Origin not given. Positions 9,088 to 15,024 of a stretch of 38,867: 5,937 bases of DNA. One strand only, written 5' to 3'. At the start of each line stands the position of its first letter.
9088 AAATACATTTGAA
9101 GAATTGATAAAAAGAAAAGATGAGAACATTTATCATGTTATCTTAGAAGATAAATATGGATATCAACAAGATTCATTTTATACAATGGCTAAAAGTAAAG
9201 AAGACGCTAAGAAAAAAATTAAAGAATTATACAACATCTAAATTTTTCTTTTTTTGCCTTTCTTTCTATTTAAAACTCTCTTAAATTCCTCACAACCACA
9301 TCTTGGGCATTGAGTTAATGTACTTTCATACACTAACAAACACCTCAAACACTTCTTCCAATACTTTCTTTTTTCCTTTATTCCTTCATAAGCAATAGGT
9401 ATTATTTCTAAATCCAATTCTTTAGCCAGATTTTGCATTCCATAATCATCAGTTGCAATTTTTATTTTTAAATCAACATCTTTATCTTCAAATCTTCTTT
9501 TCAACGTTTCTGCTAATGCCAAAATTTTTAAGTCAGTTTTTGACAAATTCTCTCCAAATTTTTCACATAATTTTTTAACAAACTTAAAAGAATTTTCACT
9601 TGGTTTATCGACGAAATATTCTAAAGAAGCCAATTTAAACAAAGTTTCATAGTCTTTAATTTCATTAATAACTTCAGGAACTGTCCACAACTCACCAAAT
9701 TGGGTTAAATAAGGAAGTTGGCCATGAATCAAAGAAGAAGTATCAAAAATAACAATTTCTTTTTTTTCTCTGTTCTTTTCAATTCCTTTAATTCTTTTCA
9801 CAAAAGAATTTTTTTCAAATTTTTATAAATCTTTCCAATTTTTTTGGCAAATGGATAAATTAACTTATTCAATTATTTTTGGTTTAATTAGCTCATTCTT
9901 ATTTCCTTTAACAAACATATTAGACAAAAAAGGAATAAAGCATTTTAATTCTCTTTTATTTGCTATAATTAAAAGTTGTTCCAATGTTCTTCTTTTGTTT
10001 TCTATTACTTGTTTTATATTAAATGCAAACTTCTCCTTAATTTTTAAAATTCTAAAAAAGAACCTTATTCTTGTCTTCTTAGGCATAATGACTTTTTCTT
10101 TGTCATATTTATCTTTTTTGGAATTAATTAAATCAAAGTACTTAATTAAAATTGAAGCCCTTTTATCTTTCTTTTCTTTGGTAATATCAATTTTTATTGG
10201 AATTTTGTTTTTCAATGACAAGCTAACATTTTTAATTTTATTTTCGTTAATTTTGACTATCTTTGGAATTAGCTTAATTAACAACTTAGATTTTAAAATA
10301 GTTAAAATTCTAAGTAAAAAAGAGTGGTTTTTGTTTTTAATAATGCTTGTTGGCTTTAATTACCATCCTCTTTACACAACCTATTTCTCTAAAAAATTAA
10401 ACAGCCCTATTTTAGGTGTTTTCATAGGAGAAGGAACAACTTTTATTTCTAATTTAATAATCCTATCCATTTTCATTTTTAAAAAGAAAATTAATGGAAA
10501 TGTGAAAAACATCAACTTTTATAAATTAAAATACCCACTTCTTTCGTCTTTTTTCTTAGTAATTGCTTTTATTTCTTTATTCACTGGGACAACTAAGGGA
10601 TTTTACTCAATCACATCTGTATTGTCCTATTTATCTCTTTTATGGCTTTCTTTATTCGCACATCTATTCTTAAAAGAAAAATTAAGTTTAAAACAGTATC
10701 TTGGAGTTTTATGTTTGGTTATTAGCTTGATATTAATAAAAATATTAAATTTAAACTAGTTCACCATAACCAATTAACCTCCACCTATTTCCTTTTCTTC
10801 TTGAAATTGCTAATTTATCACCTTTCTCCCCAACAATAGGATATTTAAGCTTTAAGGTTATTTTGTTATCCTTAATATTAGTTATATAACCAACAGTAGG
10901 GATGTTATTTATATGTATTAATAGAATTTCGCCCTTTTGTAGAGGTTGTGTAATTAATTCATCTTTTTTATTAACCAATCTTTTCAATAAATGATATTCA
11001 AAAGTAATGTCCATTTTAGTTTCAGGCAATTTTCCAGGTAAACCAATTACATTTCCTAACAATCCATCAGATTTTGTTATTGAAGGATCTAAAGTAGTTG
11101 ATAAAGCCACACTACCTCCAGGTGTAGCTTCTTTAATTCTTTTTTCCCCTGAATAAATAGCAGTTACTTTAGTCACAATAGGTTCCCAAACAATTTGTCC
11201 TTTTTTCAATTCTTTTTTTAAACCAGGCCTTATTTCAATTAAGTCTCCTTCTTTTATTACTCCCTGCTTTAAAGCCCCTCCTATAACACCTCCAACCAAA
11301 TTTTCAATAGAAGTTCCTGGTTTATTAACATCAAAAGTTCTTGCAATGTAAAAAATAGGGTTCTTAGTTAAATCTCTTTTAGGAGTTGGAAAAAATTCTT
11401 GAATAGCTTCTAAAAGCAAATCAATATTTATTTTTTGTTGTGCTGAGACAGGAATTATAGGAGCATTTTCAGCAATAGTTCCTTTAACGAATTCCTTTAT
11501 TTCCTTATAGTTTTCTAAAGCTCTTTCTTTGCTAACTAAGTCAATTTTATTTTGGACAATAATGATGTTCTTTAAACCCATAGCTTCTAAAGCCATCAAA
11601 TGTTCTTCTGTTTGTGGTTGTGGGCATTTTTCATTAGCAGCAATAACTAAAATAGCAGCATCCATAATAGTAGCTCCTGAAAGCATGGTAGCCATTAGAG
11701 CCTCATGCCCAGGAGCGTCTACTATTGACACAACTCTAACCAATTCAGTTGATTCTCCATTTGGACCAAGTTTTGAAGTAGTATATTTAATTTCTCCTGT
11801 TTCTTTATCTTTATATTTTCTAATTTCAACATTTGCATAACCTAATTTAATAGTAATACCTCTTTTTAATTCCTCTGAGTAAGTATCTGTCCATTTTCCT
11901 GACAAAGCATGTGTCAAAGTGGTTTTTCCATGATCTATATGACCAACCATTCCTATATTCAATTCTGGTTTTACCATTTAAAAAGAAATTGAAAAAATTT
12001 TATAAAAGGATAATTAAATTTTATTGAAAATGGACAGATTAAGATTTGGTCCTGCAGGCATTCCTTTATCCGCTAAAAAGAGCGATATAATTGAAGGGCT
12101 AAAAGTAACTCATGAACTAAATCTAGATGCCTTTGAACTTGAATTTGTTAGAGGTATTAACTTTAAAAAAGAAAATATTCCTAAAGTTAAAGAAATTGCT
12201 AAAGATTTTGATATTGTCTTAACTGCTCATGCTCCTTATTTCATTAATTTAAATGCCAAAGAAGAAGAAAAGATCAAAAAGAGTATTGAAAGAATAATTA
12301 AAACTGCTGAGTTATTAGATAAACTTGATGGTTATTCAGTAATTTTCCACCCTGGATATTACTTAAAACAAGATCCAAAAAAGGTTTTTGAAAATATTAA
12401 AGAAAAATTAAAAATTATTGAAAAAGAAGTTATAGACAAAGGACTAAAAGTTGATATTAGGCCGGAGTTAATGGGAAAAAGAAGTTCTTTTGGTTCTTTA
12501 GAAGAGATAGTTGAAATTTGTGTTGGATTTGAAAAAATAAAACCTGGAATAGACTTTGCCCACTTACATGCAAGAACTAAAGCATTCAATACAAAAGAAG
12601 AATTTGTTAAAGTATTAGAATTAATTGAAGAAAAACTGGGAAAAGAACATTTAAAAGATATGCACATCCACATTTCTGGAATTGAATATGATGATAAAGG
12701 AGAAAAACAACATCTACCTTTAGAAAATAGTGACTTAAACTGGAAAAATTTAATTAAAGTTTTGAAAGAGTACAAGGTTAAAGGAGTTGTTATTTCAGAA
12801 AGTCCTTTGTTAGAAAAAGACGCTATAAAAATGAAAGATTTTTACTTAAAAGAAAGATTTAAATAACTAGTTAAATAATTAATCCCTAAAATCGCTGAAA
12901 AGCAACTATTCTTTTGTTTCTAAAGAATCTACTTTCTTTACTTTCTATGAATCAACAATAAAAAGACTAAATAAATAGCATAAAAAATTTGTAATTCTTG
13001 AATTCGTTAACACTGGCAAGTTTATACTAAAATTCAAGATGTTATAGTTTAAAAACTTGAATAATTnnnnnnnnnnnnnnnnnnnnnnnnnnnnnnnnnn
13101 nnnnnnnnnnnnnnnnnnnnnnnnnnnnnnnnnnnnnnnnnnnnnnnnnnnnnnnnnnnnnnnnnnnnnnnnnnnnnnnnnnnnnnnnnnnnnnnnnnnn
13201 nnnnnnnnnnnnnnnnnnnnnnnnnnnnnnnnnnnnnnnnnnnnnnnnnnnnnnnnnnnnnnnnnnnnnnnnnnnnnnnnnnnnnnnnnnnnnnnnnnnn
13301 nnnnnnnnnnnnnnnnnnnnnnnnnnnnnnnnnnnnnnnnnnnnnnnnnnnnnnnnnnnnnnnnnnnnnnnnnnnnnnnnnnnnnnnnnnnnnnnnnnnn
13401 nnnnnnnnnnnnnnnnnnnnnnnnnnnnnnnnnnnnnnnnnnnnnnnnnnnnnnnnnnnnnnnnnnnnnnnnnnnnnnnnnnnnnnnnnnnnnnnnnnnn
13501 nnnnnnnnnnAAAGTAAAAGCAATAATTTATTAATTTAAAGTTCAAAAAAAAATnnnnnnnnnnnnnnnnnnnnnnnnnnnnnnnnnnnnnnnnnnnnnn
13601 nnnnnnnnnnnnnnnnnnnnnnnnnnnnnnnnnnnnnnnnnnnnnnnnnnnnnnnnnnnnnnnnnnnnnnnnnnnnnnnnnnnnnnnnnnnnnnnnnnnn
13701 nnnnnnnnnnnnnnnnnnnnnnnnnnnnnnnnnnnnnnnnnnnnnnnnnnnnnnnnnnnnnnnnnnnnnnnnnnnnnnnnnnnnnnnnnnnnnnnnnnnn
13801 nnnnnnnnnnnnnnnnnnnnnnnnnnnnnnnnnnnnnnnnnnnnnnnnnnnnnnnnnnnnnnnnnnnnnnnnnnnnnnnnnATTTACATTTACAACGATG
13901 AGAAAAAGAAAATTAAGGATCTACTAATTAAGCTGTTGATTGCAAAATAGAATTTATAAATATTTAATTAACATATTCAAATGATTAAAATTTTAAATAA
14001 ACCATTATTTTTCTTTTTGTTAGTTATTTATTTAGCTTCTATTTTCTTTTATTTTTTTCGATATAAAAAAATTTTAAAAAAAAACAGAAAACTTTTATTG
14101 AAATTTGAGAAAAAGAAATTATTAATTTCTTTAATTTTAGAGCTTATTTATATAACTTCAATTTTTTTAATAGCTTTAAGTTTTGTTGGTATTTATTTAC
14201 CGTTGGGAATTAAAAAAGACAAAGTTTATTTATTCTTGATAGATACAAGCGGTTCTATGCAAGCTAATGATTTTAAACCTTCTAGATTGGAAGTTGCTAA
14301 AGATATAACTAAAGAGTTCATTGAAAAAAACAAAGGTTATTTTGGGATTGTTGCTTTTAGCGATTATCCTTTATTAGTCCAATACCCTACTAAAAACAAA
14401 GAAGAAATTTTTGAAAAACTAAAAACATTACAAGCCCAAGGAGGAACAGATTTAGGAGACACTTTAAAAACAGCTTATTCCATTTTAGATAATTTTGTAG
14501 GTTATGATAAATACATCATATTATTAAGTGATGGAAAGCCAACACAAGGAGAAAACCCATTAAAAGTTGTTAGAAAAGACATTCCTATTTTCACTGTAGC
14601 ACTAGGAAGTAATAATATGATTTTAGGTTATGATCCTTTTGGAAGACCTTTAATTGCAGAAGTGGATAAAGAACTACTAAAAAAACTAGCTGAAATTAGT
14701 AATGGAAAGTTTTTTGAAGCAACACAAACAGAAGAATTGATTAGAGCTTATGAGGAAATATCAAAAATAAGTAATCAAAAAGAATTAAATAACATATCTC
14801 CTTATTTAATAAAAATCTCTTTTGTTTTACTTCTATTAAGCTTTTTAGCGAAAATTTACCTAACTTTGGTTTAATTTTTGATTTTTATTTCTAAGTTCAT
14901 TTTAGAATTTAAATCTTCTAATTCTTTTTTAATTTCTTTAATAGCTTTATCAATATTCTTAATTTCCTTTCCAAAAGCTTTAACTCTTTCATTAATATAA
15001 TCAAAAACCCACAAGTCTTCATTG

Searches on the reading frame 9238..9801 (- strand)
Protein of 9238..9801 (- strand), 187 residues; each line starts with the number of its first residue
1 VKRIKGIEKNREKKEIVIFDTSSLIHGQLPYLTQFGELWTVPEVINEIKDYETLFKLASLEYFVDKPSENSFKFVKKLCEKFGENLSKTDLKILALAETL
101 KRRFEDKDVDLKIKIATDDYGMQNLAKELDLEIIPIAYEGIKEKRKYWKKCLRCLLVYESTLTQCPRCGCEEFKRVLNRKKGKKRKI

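Call 76: search_protein_families(library=pfam, proteins=[window:9238-9801:-], max_evalue=0.001)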
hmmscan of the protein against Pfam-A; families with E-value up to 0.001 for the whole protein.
window:9238-9801:- (187 aa): 1 family
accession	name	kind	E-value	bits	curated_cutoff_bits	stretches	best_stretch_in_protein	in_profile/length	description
PF17146.10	PIN_6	-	2.9e-15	56.9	27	1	17-100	1-87/87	PIN domain of ribonuclease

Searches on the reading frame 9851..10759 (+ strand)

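Call 76: search_protein_families(library=pfam, proteins=[window:9851-10759:+], max_evalue=0.001)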
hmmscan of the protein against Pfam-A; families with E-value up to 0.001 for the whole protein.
window:9851-10759:+ (302 aa): 1 family
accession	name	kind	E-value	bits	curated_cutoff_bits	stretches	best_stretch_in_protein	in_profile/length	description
PF00892.27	EamA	-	2e-16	60.9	28.2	2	179-296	20-133/135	EamA-like transporter family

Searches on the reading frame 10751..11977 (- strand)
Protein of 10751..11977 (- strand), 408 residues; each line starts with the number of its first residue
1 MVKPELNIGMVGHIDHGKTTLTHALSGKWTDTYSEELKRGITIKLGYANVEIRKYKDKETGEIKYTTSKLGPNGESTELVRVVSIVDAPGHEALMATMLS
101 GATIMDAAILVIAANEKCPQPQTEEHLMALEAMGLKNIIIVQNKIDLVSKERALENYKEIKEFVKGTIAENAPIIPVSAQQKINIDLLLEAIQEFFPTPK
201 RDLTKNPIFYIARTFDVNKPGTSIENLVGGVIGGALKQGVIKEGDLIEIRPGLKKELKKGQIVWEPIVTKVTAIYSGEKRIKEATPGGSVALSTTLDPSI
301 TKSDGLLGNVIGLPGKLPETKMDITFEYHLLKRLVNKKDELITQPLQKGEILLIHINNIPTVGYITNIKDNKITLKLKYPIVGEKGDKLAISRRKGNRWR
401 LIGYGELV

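Call 76: search_protein_families(library=pfam, proteins=[window:10751-11977:-], max_evalue=0.001)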
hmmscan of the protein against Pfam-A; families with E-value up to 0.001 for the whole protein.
window:10751-11977:- (408 aa): 7 families
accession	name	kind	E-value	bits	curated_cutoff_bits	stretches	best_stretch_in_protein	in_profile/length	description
PF00009.33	GTP_EFTU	-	1.3e-34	119.9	26.5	1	5-197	3-187/188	Elongation factor Tu GTP binding domain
PF09173.17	eIF2_C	-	6.5e-25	87.6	22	1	323-406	2-85/86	Initiation factor eIF2 gamma, C terminal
PF03144.31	GTP_EFTU_D2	-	2.1e-06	28.5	30.3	1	229-296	1-60/73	Elongation factor Tu domain 2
PF03193.22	RsgA_GTPase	-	5.3e-06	26.8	30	1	105-193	23-105/174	RsgA GTPase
PF01926.29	MMR_HSR1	-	3.6e-05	24.3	21.9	1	8-144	2-113/113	50S ribosome-binding GTPase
PF16897.10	MMR_HSR1_Xtn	-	8.1e-05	23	35.2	1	133-192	53-100/106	C-terminal region of MMR_HSR1 domain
PF10662.15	PduV-EutP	-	0.00019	21.7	21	0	84-193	39-142/143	Ethanolamine utilisation - propanediol utilisation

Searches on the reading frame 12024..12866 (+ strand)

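Call 76: search_protein_families(library=pfam, proteins=[window:12024-12866:+], max_evalue=0.001)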
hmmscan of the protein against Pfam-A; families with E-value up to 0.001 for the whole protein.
window:12024-12866:+ (280 aa): 2 families
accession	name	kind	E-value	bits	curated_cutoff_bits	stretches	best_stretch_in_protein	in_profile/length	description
PF01261.30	AP_endonuc_2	-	1.6e-33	116.9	31.1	1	28-261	3-230/249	Xylose isomerase-like TIM barrel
PF01979.26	Amidohydro_1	-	0.00032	20.5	25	0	45-129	130-213/345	Amidohydrolase family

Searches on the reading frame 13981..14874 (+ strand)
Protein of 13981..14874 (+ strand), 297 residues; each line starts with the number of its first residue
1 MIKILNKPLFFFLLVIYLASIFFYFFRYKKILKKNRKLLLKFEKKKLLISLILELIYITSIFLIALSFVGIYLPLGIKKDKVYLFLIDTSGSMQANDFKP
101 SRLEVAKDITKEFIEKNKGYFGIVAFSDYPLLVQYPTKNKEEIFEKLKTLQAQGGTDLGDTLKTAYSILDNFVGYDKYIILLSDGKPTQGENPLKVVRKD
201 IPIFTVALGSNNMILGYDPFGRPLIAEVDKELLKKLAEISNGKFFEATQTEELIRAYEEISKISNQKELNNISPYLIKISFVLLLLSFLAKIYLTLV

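Call 76: search_protein_families(library=pfam, proteins=[window:13981-14874:+], max_evalue=0.001)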
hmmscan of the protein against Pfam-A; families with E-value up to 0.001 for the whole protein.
window:13981-14874:+ (297 aa): 4 families
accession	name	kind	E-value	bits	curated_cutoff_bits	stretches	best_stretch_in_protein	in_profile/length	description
PF13519.12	VWA_2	-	2.1e-21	77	27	1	84-186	2-107/107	von Willebrand factor type A domain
PF00092.34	VWA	-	2.5e-15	57.6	23.8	1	85-253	4-168/174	von Willebrand factor type A domain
PF13768.12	VWA_3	-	1.9e-08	35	27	1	85-242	5-151/155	von Willebrand factor type A domain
PF25106.1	VWA_4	-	2.1e-06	27.8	27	1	84-159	3-78/169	von Willebrand factor A domain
